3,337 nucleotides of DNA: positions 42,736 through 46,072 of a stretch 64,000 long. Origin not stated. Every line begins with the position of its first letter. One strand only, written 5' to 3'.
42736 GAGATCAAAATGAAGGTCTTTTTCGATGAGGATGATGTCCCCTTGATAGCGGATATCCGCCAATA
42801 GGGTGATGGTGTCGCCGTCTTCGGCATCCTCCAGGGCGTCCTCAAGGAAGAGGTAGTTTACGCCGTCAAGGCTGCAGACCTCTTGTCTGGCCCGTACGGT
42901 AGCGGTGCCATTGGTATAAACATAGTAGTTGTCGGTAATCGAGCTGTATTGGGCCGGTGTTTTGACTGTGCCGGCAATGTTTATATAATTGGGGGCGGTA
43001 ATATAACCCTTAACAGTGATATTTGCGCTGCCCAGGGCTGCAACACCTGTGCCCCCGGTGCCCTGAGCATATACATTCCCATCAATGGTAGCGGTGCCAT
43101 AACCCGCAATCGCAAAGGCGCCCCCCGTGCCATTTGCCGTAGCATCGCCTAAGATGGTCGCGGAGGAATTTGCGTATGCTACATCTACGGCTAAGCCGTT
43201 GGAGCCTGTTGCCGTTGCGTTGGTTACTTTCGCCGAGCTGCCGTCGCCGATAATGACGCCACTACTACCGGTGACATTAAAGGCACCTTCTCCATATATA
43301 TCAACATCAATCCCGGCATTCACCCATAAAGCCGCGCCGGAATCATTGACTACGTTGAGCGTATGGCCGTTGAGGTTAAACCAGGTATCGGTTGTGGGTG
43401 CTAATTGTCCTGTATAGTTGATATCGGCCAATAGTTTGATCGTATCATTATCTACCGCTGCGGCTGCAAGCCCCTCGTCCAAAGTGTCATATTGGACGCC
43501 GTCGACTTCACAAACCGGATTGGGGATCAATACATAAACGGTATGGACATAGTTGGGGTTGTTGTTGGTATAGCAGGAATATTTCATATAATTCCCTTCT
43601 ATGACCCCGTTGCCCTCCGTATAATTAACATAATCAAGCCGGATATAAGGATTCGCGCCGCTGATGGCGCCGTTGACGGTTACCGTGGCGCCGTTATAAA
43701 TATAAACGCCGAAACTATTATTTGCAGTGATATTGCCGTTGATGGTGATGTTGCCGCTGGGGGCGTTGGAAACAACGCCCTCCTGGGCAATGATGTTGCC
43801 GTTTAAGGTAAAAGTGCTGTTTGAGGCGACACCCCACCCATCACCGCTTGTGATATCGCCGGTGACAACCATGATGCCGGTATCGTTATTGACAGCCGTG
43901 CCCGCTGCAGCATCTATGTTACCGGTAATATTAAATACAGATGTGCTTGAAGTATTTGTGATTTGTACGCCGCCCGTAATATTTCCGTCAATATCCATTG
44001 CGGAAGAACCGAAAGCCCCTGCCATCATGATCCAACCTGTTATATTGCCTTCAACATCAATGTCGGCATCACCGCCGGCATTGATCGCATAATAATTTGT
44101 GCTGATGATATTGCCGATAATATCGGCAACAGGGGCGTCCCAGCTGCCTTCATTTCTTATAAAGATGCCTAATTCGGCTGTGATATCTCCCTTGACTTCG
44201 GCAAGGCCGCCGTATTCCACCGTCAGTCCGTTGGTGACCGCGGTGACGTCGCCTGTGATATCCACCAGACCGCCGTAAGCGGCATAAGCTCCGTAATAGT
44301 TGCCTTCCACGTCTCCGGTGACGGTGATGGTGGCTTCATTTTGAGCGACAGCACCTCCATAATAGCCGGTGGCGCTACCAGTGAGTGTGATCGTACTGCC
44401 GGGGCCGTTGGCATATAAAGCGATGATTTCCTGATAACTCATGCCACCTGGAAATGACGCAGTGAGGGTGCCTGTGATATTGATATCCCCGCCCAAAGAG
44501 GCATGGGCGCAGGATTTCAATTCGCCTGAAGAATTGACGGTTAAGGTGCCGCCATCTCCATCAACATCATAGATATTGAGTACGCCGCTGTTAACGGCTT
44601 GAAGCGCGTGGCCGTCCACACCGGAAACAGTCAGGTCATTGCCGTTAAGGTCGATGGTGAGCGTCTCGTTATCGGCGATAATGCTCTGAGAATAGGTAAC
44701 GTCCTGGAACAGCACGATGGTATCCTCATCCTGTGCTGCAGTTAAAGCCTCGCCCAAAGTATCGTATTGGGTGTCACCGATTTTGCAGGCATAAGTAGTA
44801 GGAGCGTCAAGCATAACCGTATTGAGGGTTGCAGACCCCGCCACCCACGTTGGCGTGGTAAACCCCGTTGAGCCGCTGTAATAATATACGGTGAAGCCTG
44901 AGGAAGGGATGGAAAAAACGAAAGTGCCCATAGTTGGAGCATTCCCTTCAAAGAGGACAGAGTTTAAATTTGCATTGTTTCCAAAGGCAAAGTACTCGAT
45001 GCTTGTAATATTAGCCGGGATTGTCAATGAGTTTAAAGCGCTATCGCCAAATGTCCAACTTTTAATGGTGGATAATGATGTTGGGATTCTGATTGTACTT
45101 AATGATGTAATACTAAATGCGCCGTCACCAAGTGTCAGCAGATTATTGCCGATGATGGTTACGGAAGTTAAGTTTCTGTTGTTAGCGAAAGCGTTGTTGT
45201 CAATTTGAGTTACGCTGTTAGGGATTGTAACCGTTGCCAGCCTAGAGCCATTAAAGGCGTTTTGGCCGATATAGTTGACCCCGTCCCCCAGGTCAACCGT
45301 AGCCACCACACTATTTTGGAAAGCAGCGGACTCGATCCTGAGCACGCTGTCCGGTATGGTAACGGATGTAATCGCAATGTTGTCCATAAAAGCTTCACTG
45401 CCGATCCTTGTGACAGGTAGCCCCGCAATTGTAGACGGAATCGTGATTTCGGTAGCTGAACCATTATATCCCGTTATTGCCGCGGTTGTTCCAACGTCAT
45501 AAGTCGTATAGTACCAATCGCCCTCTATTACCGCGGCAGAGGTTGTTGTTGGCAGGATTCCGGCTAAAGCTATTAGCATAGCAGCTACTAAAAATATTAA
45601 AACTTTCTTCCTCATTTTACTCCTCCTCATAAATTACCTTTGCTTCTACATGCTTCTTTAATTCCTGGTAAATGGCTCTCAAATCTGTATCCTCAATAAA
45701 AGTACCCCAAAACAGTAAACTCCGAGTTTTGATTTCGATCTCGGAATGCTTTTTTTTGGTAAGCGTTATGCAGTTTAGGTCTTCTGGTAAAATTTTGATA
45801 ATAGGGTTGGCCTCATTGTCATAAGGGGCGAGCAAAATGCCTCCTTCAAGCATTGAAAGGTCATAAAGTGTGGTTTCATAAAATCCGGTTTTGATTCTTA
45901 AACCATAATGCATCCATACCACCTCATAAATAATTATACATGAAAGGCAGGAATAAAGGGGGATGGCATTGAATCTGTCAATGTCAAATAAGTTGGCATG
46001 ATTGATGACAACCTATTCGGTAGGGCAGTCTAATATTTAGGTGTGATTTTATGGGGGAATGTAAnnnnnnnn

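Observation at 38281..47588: Locus built around a 2,444 aa SLH-anchored LRR / beta-helix / GLUG surface protein, with a coupled small ORF and a divergent XRE regulator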

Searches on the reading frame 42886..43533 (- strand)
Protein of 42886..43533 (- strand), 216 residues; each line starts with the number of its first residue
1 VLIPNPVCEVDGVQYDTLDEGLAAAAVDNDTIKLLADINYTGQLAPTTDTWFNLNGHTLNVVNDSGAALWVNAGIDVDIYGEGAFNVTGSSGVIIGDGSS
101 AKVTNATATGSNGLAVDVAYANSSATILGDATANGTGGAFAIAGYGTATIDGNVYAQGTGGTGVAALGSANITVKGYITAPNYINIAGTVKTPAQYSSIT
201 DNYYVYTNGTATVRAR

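Call 63: search_protein_families(library=pfam, proteins=[window:42886-43533:-], max_evalue=1)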
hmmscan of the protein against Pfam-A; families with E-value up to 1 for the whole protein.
seq(216 aa): 1 family
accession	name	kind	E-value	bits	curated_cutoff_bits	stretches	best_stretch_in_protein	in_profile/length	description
PF13229.12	Beta_helix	-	0.0016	18.5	25.9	1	90-202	23-137/158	Right handed beta helix region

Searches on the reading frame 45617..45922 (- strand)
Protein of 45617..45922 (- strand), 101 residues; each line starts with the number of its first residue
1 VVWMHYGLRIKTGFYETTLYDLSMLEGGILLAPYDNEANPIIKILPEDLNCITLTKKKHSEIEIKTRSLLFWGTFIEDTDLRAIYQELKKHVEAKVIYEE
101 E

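Call 6: search_protein_families(library=pfam, proteins=[window:45617-45922:-], max_evalue=0.01)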
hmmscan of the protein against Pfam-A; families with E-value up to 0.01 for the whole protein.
window:45617-45922:- (101 aa): 0 families

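Call 7: search_protein_families(library=ncbifam, proteins=[window:45617-45922:-], max_evalue=0.01)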
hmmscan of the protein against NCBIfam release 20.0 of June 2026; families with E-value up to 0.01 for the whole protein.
window:45617-45922:- (101 aa): 0 families

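Call 9: search_protein_families(library=pfam, proteins=[window:45617-45922:-], max_evalue=10)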
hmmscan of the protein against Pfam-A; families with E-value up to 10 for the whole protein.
window:45617-45922:- (101 aa): 0 families

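Call 14: find_homologous_proteins(query=window:45620-45913:-, max_evalue=0.01)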
Query seq(98 aa) (98 aa): 2 proteins with E <= 0.01 among 3 candidates.
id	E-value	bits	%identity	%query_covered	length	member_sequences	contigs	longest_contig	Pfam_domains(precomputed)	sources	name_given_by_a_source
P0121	1.4e-58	213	100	100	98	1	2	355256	-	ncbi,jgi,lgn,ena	-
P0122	1.0e-23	101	52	100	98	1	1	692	-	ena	-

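Call 16: find_encoding_contigs(protein=P0122, flank=5000)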
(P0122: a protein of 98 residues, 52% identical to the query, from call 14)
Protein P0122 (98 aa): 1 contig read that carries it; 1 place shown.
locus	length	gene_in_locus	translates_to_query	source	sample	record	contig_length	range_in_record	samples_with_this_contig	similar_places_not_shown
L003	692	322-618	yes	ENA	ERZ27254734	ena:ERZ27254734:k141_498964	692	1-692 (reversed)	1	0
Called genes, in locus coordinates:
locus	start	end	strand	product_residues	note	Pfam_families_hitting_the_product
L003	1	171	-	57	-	?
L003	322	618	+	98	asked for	-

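Call 26: search_protein_families(library=pfam, alignment_id=A2, max_evalue=1)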
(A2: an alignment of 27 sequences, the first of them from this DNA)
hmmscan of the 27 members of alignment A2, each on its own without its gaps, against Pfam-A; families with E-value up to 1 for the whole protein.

A. member 1, seq(98 aa): 0 families

B. families by the number of members that match (of 27 scanned): 14 families
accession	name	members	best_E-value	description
PF17292.8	POB3_N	1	0.0033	POB3-like N-terminal PH domain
PF07957.16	DUF3294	1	0.0052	Protein of unknown function (DUF3294)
PF22269.2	TagH_SH3-like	1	0.0094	Teichoic acid transporter subunit TagH, SH3-like domain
PF04772.17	Flu_B_M2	1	0.01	Influenza B matrix protein 2 (BM2)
PF17618.7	SL4P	1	0.014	Uncharacterized Strongylid L4 protein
PF09147.15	CarA_N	1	0.017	Carbapenam-3-carboxylate synthase, N-terminal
PF17719.6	DUF5564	1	0.031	Family of unknown function (DUF5564)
PF25405.1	PH_30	1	0.086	Kinetoplastid PH-like domain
PF11357.14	Spy1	1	0.099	Cell cycle regulatory protein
PF07653.23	SH3_2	1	0.11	Variant SH3 domain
PF15409.12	PH_8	1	0.11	Pleckstrin homology domain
PF06219.17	DUF1005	1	0.13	Protein of unknown function (DUF1005)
PF14864.11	Alkyl_sulf_C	1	0.15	Alkyl sulfatase C-terminal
PF19255.4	DUF5902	1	0.24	Family of unknown function (DUF5902)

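Call 27: find_homologous_proteins(query=A2, max_evalue=0.001)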
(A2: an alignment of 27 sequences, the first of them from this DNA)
Query A2 (27 sequences) (98 aa, profile of the alignment): 24 proteins with E <= 0.001 among 564 candidates.
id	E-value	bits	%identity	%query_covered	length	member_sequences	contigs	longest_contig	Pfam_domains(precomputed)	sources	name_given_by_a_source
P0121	2.9e-26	109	100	100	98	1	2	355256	-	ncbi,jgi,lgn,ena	-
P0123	6.5e-25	105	35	98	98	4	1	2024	-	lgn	-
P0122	4.0e-24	103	52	100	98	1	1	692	-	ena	-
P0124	2.0e-23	100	28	92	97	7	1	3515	-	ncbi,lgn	-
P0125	2.6e-23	100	23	97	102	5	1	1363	-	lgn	-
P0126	4.7e-23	99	26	98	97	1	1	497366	-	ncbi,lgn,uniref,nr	ncbi:hypothetical protein SPSYN_00397 [Sporotomaculum syntrophicum]|uniref:Uncharacterized protein n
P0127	5.4e-23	99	32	87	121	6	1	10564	-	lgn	-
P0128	2.1e-22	97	30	97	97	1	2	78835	-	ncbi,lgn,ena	-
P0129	3.3e-22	96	26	96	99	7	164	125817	-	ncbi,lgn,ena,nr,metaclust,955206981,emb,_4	ncbi:MAG TPA: hypothetical protein PLF08_03115 [Bacillota bacterium]|nr:hypothetical protein [Candid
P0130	4.7e-22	96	28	100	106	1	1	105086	-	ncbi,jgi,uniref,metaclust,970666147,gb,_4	ncbi:hypothetical protein ASZ90_019918 [hydrocarbon metagenome]|uniref:Uncharacterized protein n=1 T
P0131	6.2e-22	96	30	96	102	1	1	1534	-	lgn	-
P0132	4.6e-21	93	38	95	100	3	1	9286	-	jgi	jgi:hypothetical protein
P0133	5.4e-21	92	30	100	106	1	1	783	-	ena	-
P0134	5.7e-20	89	35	73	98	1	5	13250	-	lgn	-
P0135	6.7e-20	89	19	94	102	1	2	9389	-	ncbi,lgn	-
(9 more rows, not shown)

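Call 35: predict_structure(alignment_id=A3)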
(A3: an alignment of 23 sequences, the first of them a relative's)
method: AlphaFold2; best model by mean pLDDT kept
length: 98 residues; sequences in the alignment: 23
mean_pLDDT: 90.0   pTM: 0.81
mean pLDDT of the five models: 90.0, 88.3, 87.7, 86.2, 86.1
residues with pLDDT >= 90: 63; 70-90: 35; 50-70: 0; < 50: 0
segments of 3 or more residues with pLDDT < 50: none
pLDDT, mean of each block of 10 residues (from residue 1): 87 89 88 85 94 92 94 91 90 90
secondary structure, 60 per line:
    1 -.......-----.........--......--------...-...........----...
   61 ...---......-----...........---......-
elements in order: E2-8 E14-22 E25-30 E39-41 E46-53 E58-63 E67-72 H78-88 E92-97

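Call 64: search_protein_representatives(alignment_id=A3)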
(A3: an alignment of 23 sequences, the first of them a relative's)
Query: 23 sequences, 100 profile positions. Proteins with E-value up to 0.001 (for the whole library): 204; up to 1e-10: 123; up to 1e-30: 3. The best 150 are listed.
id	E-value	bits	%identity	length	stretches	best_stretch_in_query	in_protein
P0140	2.1e-34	133.8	-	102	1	1-99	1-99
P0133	5.0e-34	132.6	-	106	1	1-99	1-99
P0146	4.4e-31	123.1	-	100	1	1-98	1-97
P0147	3.2e-30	120.4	-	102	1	1-99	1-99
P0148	3.0e-29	117.2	-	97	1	1-98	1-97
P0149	3.6e-29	117.0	-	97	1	1-98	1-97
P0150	6.2e-28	113.0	-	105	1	1-98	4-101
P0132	9.3e-28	112.5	-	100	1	2-96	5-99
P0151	1.2e-27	112.1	-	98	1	1-97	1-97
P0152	1.5e-27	111.8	-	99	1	1-98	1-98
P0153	2.3e-27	111.2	-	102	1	1-98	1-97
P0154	2.2e-26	108.0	-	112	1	2-98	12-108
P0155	1.0e-25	105.9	-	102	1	1-98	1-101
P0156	4.1e-25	104.0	-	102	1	1-98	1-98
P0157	8.9e-25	102.9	-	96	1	1-99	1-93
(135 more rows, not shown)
